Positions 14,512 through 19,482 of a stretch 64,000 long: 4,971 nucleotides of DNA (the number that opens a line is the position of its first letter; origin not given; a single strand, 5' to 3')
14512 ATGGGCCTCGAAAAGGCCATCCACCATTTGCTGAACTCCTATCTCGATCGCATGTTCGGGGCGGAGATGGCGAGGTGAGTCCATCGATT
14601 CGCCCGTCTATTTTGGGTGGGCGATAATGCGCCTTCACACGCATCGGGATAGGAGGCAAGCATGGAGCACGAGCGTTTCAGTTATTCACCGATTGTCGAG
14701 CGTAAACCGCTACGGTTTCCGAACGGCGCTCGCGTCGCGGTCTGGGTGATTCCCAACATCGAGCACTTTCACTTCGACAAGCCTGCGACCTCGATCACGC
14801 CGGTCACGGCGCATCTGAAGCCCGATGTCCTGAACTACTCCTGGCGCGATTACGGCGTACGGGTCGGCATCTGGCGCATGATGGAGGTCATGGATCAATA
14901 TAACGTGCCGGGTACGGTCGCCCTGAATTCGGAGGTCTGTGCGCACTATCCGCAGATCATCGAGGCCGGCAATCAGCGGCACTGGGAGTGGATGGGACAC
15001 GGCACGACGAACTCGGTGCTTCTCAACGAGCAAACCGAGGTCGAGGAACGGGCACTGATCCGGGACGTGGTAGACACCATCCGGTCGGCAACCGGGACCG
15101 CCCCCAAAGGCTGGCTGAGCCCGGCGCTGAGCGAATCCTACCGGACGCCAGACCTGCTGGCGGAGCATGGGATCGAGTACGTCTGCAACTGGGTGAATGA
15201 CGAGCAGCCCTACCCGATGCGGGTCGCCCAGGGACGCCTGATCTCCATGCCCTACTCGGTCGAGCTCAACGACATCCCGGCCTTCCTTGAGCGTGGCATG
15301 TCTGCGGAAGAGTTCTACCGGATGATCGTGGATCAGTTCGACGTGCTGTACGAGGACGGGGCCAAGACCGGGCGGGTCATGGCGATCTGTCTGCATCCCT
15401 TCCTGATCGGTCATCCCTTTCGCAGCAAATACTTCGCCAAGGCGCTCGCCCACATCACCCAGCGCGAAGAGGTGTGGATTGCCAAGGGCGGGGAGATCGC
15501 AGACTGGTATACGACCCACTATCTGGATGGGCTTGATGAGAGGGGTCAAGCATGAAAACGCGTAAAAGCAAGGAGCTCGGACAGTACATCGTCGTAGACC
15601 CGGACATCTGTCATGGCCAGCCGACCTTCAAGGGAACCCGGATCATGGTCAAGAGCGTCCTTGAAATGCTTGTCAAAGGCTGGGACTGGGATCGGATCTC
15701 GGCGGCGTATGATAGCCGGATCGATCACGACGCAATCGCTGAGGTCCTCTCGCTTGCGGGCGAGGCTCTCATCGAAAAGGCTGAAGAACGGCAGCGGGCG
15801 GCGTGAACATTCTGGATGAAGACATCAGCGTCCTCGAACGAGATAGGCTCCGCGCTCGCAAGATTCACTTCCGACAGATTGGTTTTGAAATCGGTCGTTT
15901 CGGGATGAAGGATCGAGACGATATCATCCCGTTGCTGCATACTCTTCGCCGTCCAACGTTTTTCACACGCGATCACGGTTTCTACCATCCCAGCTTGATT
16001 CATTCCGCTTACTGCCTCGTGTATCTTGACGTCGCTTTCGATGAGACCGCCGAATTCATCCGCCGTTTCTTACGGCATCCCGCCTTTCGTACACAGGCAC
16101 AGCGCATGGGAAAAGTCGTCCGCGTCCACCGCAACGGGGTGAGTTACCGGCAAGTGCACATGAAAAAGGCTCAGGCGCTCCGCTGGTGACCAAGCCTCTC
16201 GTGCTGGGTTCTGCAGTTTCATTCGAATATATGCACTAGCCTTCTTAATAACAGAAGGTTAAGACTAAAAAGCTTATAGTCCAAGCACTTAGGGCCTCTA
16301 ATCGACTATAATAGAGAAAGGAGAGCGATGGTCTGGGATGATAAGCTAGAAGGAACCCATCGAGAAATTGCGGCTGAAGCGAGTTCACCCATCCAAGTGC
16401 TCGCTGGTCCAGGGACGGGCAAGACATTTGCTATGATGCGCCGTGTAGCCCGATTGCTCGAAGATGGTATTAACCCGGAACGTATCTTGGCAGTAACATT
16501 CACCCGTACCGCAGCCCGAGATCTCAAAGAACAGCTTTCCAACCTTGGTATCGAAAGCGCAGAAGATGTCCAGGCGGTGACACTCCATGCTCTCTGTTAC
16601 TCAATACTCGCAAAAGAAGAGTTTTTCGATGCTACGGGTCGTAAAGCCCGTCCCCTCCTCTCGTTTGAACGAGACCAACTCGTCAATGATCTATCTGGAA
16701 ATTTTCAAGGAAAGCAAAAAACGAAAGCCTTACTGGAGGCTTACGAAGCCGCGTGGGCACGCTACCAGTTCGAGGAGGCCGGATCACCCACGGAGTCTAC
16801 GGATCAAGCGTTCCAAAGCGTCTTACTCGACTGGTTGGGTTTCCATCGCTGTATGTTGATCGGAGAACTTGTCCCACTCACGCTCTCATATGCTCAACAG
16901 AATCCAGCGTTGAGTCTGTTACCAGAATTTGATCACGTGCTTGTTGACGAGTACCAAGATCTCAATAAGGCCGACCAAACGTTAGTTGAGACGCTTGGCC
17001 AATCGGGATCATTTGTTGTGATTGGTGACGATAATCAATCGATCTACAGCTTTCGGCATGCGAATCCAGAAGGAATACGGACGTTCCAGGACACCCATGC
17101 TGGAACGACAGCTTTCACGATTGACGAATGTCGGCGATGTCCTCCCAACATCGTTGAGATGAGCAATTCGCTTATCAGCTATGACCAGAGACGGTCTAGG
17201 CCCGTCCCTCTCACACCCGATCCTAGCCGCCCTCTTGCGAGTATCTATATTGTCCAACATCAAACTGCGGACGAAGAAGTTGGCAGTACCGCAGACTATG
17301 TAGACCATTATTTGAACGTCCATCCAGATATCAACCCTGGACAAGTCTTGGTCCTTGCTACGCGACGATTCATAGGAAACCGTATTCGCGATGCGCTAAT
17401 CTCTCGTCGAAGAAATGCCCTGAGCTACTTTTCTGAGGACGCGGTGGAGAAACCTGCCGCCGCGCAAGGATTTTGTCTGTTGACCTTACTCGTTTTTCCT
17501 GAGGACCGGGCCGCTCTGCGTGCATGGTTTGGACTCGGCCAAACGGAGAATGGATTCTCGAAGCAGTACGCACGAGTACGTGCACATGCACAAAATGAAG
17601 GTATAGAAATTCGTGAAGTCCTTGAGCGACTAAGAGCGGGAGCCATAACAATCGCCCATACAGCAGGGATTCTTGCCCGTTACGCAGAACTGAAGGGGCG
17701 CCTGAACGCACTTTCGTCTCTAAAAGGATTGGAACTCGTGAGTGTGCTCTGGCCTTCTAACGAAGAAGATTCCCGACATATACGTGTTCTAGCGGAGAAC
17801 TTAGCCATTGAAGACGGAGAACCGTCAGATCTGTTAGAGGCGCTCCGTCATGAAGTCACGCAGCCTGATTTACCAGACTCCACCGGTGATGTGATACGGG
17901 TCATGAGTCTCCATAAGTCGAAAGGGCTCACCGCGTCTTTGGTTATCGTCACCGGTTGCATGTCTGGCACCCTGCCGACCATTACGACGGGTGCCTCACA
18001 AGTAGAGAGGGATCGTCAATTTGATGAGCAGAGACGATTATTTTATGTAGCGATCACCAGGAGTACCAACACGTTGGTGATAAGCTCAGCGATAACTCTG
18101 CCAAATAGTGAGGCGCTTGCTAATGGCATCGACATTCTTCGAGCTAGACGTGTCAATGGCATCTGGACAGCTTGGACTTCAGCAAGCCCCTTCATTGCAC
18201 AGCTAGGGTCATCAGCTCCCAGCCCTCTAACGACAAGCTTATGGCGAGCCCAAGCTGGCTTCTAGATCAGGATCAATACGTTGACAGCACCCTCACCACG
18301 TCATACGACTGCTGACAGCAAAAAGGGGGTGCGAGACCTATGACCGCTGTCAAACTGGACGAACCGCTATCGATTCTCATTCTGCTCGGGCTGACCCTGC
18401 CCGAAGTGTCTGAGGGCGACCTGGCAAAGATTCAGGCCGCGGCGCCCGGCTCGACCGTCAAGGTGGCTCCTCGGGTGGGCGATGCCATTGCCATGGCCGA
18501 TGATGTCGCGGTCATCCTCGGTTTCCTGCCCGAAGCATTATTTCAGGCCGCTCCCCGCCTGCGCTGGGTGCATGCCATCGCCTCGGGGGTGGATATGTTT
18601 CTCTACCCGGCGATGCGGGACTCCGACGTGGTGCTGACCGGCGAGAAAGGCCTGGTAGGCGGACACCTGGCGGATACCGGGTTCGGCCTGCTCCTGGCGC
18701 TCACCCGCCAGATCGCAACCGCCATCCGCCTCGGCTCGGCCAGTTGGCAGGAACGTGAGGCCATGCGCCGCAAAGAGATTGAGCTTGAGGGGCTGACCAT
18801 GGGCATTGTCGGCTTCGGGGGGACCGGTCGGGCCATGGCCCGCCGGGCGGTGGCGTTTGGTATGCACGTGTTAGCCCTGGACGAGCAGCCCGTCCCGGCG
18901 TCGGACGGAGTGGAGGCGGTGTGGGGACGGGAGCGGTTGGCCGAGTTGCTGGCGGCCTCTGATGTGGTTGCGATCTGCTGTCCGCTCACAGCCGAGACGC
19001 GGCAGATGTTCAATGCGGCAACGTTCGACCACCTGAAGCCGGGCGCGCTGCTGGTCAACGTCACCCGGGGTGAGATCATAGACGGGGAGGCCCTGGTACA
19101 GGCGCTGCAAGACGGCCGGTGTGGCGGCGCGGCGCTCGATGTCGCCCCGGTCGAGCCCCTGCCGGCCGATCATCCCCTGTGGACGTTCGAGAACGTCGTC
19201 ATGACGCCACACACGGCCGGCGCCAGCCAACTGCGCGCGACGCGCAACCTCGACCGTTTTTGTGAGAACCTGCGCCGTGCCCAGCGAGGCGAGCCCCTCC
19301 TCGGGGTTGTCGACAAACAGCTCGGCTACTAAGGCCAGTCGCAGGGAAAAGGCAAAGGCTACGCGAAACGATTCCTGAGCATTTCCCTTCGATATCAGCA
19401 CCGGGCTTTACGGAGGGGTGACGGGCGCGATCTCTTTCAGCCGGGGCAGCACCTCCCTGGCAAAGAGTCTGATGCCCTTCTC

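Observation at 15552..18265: Lower-GC islet: DUF433/DUF5615 TA-like pair followed by a stand-alone UvrD-like SF1 helicase, a possible single-gene defence element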

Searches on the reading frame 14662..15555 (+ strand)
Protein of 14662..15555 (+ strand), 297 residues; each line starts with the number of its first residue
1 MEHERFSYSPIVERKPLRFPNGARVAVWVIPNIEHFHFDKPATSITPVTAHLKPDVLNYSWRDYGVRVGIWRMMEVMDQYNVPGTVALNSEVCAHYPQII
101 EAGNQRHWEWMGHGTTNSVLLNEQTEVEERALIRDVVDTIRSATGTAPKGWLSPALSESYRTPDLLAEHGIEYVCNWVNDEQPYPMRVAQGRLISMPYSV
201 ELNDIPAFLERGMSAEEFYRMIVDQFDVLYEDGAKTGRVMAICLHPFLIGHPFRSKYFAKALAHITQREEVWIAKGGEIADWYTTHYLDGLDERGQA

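Call 3: search_protein_families(library=pfam, proteins=[window:14662-15555:+], max_evalue=0.01)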
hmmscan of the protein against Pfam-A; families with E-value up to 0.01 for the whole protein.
window:14662-15555:+ (297 aa): 1 family
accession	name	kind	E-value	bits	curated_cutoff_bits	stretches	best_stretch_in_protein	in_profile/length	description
PF01522.26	Polysacc_deac_1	-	1.7e-08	34.9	23.1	1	63-174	14-124/124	Polysaccharide deacetylase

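Call 86: search_protein_families(library=padloc, proteins=[window:14662-15555:+], max_evalue=0.00001)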
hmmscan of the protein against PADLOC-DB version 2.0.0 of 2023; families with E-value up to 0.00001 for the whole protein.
window:14662-15555:+ (297 aa): 0 families

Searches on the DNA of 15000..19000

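Call 87: search_rna_families(source=window, start=15000, end=19000, threshold=evalue, max_evalue=1)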
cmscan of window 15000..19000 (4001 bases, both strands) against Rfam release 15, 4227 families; matches with E-value up to 1: 0.
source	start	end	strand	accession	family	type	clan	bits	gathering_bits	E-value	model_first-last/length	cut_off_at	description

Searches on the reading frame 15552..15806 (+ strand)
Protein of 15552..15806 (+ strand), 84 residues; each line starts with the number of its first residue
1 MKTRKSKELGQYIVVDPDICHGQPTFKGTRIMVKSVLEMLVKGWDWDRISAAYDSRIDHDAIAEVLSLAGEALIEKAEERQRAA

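Call 3: search_protein_families(library=pfam, proteins=[window:15552-15806:+], max_evalue=0.01)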
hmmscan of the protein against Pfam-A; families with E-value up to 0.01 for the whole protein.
window:15552-15806:+ (84 aa): 1 family
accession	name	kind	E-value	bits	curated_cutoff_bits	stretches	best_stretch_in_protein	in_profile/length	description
PF04255.20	DUF433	-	5.1e-15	55.5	23.6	1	13-66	1-53/56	Protein of unknown function (DUF433)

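Call 4: search_protein_families(library=padloc, proteins=[window:15552-15806:+], max_evalue=0.01)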
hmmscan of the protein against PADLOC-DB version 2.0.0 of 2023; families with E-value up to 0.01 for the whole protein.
window:15552-15806:+ (84 aa): 0 families

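Call 5: search_protein_families(library=ncbifam, proteins=[window:15552-15806:+], max_evalue=0.01)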
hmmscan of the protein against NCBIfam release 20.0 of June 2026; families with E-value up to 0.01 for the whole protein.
window:15552-15806:+ (84 aa): 0 families

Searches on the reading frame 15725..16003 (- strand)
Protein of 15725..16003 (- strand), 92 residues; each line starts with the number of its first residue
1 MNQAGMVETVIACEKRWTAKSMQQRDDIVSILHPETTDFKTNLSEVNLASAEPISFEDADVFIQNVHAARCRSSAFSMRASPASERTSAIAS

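Call 7: search_protein_families(library=pfam, proteins=[window:15725-16003:-], max_evalue=10)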
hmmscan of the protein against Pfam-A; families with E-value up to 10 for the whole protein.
window:15725-16003:- (92 aa): 0 families

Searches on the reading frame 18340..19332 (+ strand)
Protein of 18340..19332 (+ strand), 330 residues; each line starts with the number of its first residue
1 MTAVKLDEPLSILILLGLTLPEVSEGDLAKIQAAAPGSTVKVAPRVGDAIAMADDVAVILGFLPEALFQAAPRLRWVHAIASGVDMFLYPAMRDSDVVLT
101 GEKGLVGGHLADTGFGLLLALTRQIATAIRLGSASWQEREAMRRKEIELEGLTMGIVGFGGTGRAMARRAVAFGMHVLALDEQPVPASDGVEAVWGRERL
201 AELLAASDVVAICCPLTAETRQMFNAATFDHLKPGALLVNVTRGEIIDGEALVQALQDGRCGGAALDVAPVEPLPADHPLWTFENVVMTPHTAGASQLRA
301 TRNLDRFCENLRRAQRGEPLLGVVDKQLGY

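Call 3: search_protein_families(library=pfam, proteins=[window:18340-19332:+], max_evalue=0.01)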
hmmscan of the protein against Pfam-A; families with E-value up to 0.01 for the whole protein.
window:18340-19332:+ (330 aa): 5 families
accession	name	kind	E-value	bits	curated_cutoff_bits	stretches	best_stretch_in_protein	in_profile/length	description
PF02826.25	2-Hacid_dh_C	-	1.1e-54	185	25.1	1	115-293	1-178/178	D-isomer specific 2-hydroxyacid dehydrogenase, NAD binding domain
PF03446.21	NAD_binding_2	-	1.7e-06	28.6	21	1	154-258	2-109/161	NAD binding domain of 6-phosphogluconate dehydrogenase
PF03807.23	F420_oxidored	-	0.0023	18.9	21.6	1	154-242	2-92/94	NADP oxidoreductase coenzyme F420-dependent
PF00670.27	AdoHcyase_NAD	-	0.0044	17.6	27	0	143-243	15-111/162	S-adenosyl-L-homocysteine hydrolase, NAD binding domain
PF07991.19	KARI_N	-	0.0058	16.7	20.6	0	149-239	2-92/165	Acetohydroxy acid isomeroreductase, NADPH-binding domain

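Call 60: find_related_loci(query=window:18340-19329:+, collection=metagenome_contigs, flank=6000)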
Query window:18340-19329:+ (330 aa) in metagenome_contigs; peptide patterns used: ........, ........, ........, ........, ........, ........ (x = any residue, [..] = any of these).
168 stretches matched a pattern; 59 encode a relative of the query (tblastn E <= 1e-3); 59 distinct loci.
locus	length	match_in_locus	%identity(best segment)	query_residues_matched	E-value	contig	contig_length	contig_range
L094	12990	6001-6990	95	1-330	0e+0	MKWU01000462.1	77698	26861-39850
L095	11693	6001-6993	86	1-330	0e+0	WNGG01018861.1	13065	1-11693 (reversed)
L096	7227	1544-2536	86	1-330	0e+0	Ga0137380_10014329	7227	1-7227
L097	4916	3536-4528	85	1-330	0e+0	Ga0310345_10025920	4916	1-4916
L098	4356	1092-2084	86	1-330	0e+0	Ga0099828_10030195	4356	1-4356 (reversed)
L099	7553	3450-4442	85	1-330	0e+0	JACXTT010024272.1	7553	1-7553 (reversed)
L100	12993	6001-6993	84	1-330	0e+0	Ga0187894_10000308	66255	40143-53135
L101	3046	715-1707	85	1-330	0e+0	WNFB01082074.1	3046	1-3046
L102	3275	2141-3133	85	1-330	0e+0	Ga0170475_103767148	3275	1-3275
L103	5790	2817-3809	85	1-330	0e+0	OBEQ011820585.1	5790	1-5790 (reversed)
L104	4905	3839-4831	83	1-330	0e+0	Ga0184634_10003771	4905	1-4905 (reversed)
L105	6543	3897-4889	83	1-330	0e+0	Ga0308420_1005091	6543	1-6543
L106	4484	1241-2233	82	1-330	0e+0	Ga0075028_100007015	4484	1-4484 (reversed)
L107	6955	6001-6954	85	1-317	5e-180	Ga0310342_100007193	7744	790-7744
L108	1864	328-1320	81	1-330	0e+0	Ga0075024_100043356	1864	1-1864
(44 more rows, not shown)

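Call 86: search_protein_families(library=padloc, proteins=[window:18340-19332:+], max_evalue=0.00001)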
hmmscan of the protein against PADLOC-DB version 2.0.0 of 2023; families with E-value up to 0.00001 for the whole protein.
window:18340-19332:+ (330 aa): 0 families
